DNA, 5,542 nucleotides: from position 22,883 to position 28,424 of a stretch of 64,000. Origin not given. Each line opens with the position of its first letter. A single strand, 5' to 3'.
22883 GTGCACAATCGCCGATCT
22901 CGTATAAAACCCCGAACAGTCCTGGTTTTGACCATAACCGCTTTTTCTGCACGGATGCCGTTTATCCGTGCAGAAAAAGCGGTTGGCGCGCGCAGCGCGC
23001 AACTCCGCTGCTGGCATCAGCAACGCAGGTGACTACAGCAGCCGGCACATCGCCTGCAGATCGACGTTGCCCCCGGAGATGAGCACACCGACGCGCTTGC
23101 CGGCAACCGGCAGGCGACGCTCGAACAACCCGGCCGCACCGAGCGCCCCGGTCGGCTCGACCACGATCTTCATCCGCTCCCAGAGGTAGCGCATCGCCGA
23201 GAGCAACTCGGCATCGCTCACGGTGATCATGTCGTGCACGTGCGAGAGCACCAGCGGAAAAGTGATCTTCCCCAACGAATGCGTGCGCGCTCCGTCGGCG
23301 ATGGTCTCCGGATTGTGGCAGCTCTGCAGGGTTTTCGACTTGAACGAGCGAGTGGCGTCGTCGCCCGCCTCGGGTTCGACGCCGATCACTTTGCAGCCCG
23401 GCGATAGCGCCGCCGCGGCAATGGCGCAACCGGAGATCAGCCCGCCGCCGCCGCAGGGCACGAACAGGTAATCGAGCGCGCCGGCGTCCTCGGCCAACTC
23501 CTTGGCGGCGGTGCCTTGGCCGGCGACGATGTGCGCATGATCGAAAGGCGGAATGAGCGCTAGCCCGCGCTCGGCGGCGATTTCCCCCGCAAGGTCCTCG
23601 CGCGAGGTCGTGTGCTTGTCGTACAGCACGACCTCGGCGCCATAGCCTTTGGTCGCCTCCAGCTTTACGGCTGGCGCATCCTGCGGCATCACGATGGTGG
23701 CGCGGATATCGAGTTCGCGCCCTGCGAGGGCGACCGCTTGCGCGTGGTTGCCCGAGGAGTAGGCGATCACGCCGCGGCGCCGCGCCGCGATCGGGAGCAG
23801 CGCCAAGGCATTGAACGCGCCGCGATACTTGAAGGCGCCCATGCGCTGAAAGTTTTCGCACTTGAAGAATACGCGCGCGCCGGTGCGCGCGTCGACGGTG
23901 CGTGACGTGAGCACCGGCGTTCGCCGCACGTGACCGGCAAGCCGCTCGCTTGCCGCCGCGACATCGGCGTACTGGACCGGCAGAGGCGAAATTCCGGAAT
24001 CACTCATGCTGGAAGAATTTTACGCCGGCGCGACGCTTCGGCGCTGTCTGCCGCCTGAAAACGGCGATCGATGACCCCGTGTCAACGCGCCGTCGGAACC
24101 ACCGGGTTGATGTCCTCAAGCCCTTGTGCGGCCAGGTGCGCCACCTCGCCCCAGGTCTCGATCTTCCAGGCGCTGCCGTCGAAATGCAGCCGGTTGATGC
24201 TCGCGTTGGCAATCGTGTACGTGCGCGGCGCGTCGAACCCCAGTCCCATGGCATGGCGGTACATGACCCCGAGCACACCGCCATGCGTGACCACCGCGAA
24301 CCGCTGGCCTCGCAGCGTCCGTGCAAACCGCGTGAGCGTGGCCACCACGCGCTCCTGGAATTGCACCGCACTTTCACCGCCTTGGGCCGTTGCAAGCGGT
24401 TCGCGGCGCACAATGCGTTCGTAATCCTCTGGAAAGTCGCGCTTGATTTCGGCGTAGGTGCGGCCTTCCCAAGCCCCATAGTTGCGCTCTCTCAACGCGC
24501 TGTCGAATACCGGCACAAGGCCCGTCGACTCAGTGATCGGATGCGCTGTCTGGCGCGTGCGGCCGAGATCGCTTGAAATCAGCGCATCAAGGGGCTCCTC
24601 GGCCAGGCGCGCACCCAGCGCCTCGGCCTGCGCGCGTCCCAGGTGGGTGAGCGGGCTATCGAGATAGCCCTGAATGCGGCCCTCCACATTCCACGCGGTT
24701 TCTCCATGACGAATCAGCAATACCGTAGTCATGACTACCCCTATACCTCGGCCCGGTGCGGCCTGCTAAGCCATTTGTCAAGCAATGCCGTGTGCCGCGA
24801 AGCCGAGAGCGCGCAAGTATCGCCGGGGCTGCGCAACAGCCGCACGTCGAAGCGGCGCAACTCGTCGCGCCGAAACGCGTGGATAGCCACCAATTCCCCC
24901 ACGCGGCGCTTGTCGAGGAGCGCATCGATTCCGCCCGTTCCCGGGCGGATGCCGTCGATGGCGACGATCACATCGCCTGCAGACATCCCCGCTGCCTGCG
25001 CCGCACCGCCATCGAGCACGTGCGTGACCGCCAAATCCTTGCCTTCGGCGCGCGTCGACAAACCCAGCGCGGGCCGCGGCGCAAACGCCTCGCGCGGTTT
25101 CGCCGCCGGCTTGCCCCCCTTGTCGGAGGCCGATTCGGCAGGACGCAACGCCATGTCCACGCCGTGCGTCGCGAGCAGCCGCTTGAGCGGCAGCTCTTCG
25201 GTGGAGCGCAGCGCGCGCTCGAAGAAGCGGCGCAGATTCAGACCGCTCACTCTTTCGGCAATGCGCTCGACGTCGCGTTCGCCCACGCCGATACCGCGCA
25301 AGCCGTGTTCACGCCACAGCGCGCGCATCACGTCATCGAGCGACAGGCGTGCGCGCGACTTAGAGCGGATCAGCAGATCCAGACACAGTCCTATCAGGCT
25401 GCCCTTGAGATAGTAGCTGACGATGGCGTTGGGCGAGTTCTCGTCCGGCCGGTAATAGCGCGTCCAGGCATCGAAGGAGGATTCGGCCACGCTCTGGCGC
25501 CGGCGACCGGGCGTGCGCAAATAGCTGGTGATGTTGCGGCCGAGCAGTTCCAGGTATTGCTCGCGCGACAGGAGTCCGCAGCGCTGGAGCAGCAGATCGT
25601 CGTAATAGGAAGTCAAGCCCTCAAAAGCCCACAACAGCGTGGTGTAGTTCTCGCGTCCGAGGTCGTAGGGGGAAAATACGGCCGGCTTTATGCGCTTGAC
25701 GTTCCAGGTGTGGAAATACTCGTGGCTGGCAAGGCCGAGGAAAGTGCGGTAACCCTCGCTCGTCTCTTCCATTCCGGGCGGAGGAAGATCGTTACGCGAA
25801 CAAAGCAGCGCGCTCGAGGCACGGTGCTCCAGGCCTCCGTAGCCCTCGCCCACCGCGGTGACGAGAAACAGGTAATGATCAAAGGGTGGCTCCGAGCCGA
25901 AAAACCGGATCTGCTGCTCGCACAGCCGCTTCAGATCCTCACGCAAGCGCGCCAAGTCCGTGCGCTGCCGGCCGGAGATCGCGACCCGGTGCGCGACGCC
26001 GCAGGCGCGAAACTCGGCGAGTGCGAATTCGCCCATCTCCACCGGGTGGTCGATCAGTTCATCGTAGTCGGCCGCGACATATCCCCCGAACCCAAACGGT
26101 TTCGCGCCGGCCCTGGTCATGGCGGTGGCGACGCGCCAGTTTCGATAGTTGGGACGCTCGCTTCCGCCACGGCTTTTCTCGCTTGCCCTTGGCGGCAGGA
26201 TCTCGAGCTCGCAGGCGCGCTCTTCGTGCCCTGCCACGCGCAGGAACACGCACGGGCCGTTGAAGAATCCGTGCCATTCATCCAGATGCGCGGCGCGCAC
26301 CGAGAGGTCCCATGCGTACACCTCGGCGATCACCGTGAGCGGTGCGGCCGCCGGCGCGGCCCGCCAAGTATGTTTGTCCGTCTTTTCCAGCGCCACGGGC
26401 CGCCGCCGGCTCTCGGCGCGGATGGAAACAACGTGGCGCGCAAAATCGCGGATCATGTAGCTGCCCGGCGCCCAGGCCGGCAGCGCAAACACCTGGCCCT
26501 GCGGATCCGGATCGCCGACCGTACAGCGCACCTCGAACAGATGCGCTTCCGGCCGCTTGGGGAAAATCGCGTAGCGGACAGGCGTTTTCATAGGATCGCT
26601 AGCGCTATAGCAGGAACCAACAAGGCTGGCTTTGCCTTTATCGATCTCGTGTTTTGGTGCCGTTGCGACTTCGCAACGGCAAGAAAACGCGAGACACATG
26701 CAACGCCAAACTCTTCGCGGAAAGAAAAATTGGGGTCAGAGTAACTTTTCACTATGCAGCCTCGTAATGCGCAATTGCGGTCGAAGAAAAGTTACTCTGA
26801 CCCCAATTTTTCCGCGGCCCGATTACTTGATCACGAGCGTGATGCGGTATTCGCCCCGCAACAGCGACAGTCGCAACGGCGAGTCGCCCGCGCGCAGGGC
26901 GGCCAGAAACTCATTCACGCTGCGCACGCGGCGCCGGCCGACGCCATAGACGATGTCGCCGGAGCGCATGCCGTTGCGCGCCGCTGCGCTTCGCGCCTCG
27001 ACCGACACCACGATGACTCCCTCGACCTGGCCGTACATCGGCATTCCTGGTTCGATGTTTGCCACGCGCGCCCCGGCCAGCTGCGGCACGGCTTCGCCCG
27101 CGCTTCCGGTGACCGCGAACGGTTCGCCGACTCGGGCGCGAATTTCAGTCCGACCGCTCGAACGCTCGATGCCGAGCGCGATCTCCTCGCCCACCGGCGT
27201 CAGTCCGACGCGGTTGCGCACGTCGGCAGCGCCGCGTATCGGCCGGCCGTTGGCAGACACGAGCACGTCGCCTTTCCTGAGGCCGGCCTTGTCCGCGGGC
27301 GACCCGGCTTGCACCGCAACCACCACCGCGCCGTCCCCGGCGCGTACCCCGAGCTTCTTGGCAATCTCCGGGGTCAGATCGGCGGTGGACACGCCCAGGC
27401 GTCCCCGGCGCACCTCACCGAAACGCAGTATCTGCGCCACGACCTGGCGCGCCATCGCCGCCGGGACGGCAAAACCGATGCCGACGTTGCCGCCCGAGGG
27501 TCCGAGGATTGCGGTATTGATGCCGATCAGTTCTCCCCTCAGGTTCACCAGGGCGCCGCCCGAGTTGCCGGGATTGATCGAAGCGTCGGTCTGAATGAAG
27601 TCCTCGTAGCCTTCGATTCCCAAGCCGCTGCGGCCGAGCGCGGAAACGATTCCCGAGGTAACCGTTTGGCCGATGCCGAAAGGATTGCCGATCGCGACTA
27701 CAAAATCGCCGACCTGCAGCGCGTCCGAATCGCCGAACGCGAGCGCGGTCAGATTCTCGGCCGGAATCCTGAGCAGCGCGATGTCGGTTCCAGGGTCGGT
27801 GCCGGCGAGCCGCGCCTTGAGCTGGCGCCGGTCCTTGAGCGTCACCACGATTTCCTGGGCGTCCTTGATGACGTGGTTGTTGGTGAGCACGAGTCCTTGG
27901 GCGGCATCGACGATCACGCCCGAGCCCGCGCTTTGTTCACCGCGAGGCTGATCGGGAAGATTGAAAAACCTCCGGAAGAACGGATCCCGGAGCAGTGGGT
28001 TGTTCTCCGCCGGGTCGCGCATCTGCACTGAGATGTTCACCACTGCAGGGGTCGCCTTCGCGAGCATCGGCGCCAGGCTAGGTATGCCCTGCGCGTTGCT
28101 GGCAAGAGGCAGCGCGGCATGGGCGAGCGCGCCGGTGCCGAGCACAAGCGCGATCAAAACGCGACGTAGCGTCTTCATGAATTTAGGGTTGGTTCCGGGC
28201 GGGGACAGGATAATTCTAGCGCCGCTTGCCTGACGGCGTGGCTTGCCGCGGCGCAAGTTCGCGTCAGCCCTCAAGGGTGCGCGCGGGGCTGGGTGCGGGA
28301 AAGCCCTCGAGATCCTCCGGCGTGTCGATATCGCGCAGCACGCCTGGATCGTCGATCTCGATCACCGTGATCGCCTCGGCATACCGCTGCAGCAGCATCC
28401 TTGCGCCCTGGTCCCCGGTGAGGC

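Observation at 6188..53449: R2: a seven-copy ~140-nt intergenic element with conserved flanks and a hairpin maintained by compensatory changes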

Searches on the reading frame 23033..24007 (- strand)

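Call 74: search_protein_families(library=pfam, proteins=[window:23033-24007:-], max_evalue=0.00001)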
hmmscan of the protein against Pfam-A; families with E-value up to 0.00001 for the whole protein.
window:23033-24007:- (324 aa): 1 family
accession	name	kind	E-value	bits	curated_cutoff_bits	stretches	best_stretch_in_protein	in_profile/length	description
PF00291.31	PALP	-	1.7e-79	267.7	35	1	25-312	3-295/295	Pyridoxal-phosphate dependent enzyme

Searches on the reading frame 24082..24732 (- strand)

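Call 74: search_protein_families(library=pfam, proteins=[window:24082-24732:-], max_evalue=0.00001)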
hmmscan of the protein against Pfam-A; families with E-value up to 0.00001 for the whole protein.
window:24082-24732:- (216 aa): 1 family
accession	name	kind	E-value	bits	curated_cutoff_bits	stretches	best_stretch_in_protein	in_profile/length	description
PF00300.27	His_Phos_1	-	1.5e-64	217.7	21.7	1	4-195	1-192/194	Histidine phosphatase superfamily (branch 1)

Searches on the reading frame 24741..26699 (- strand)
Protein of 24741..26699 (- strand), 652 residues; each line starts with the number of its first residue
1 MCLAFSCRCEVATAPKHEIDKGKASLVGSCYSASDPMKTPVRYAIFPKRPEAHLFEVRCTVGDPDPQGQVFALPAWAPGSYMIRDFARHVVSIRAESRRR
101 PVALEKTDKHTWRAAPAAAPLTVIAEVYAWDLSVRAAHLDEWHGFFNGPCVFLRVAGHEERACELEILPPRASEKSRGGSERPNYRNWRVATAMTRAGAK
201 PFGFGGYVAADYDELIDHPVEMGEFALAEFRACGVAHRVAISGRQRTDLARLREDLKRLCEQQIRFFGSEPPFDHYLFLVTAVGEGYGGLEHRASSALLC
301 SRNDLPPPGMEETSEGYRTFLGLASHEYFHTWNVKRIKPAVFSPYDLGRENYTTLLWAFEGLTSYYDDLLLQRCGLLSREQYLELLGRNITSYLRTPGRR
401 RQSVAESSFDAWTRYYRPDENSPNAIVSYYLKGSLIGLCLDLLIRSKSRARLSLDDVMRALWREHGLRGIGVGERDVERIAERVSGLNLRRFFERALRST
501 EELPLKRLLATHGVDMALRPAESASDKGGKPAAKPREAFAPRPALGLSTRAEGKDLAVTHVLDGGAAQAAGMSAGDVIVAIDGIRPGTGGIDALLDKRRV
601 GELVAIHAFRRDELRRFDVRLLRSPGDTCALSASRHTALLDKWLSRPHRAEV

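Call 7: search_protein_families(library=pfam, proteins=[window:24741-26699:-])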
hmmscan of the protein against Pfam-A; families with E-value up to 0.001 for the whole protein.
window:24741-26699:- (652 aa): 5 families
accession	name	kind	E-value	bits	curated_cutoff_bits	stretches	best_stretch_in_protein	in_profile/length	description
PF17899.6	Peptidase_M61_N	-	5.3e-49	166.9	23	1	42-224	1-168/168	Peptidase M61 N-terminal domain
PF05299.18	Peptidase_M61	-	8.4e-48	162.1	22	1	320-436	2-118/118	M61 glycyl aminopeptidase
PF13180.12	PDZ_2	-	3.7e-06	27.6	27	1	543-621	1-80/80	PDZ domain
PF00595.29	PDZ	-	8.3e-05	23.3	23.2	1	549-583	16-54/81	PDZ domain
PF17820.7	PDZ_6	-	9.1e-05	22.6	27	1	558-586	2-30/54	PDZ domain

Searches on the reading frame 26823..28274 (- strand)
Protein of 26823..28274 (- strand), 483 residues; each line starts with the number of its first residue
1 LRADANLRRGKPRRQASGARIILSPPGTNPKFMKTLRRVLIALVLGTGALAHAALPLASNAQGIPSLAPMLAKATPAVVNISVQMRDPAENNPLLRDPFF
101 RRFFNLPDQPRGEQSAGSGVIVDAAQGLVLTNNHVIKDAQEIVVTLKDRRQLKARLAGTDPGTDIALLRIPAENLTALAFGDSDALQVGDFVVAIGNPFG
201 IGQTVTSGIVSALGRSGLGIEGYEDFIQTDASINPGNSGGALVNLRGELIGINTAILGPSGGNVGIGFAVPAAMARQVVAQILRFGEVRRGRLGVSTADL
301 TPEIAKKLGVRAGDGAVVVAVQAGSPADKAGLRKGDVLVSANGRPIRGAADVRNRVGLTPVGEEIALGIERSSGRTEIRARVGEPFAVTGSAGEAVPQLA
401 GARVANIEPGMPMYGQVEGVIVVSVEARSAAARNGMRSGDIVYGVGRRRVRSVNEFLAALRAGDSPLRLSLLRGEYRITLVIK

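Call 8: search_protein_families(library=pfam, proteins=[window:26823-28274:-])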
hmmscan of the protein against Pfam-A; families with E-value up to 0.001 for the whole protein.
window:26823-28274:- (483 aa): 5 families
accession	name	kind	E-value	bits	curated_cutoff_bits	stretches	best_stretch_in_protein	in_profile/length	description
PF13365.12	Trypsin_2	-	3.3e-34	119.1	27.6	1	117-252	1-144/144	Trypsin-like peptidase domain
PF17820.7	PDZ_6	-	3.8e-20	71.8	27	2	317-371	1-54/54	PDZ domain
PF13180.12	PDZ_2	-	1.4e-19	70.6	27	2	291-378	1-76/80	PDZ domain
PF00089.32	Trypsin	-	1.6e-19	71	20.6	1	117-277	27-218/220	Trypsin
PF00595.29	PDZ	-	8.7e-16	58.5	23.2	1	287-370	7-81/81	PDZ domain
